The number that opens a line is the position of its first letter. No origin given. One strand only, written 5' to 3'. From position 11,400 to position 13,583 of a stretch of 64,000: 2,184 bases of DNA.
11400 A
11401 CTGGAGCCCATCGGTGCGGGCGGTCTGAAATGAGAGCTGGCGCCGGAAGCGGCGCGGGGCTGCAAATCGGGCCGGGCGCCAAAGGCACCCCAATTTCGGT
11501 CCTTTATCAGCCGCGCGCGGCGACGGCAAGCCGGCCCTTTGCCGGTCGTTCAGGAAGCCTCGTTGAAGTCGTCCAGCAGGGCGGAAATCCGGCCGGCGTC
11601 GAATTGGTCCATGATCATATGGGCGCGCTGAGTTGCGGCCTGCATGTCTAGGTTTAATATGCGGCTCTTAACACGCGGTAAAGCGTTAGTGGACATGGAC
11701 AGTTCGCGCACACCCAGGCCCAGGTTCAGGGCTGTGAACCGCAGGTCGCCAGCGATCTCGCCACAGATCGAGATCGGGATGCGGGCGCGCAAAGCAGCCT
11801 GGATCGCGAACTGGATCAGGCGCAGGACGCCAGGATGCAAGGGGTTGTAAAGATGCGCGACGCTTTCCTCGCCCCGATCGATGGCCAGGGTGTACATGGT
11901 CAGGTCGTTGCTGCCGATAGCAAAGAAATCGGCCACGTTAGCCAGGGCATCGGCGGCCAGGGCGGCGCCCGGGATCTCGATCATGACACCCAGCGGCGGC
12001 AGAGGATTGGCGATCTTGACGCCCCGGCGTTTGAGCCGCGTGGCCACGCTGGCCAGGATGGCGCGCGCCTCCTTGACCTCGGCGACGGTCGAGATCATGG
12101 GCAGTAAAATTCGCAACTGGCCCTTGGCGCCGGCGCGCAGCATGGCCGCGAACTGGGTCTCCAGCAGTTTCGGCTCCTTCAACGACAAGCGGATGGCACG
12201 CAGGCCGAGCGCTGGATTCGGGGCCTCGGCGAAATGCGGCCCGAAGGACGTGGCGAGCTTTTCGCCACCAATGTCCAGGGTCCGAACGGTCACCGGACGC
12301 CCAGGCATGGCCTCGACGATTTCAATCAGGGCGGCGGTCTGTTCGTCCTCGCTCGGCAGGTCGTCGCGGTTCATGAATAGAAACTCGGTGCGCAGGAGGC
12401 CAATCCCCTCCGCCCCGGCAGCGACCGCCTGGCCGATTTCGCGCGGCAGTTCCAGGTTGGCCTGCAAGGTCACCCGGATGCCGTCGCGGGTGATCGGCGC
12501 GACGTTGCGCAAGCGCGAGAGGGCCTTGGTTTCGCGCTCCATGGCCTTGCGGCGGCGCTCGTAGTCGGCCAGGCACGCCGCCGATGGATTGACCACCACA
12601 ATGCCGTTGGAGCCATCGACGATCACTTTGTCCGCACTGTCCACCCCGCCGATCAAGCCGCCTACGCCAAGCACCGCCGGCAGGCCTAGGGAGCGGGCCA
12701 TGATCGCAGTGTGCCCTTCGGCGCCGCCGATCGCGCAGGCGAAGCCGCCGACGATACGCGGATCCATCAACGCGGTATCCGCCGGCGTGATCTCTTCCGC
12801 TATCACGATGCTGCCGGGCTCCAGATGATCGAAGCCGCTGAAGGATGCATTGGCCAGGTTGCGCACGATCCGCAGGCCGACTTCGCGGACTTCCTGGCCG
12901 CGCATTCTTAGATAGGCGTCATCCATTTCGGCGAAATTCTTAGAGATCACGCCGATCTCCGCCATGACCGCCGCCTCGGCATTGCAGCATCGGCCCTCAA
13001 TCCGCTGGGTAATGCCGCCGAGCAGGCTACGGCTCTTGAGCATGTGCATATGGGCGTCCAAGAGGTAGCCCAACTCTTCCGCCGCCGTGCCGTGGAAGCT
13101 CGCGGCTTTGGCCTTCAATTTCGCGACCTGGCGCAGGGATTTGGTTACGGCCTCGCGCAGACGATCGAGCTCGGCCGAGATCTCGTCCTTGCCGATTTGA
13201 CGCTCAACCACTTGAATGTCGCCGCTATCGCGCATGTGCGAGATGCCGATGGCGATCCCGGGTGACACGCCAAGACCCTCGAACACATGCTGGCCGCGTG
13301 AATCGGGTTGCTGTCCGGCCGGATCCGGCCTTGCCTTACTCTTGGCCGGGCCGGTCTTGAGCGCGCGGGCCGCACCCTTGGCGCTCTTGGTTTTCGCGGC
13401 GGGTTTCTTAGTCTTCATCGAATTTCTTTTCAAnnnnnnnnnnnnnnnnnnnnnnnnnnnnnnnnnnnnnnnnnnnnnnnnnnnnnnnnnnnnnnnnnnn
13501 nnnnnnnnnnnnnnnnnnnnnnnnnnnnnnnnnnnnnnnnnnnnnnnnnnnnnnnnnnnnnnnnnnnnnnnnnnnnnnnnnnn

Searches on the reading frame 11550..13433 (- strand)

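Call 54: search_protein_families(library=ncbifam, proteins=[window:11550-13433:-], max_evalue=1e-10)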
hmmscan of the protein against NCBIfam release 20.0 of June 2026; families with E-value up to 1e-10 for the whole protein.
window:11550-13433:- (627 aa): 7 families
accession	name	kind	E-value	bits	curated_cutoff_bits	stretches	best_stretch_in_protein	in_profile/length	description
TIGR01417.1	PTS_I_fam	equivalog_domain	2.1e-146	488.7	341.7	1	52-611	2-555/565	phosphoenolpyruvate--protein phosphotransferase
NF008382.0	PRK11177.1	equivalog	2.4e-138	462.3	824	1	52-625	3-570/575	phosphoenolpyruvate-protein phosphotransferase PtsI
NF008283.0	PRK11061.1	equivalog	1.9e-103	347.2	583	1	48-624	168-735/748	phosphoenolpyruvate--protein phosphotransferase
NF005057.0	PRK06464.1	equivalog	5.2e-51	173.6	598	2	369-602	561-795/798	phosphoenolpyruvate synthase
TIGR01418.1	PEP_synth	equivalog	6.6e-47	160.3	739.75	2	369-594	555-781/784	pyruvate, water dikinase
TIGR01828.1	pyru_phos_dikin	equivalog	1.4e-32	112.6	843.45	1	405-581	653-849/865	pyruvate, phosphate dikinase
NF008478.1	PRK11377.1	equivalog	3.9e-25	88.8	520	1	73-278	270-469/473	dihydroxyacetone kinase phosphoryl donor subunit DhaM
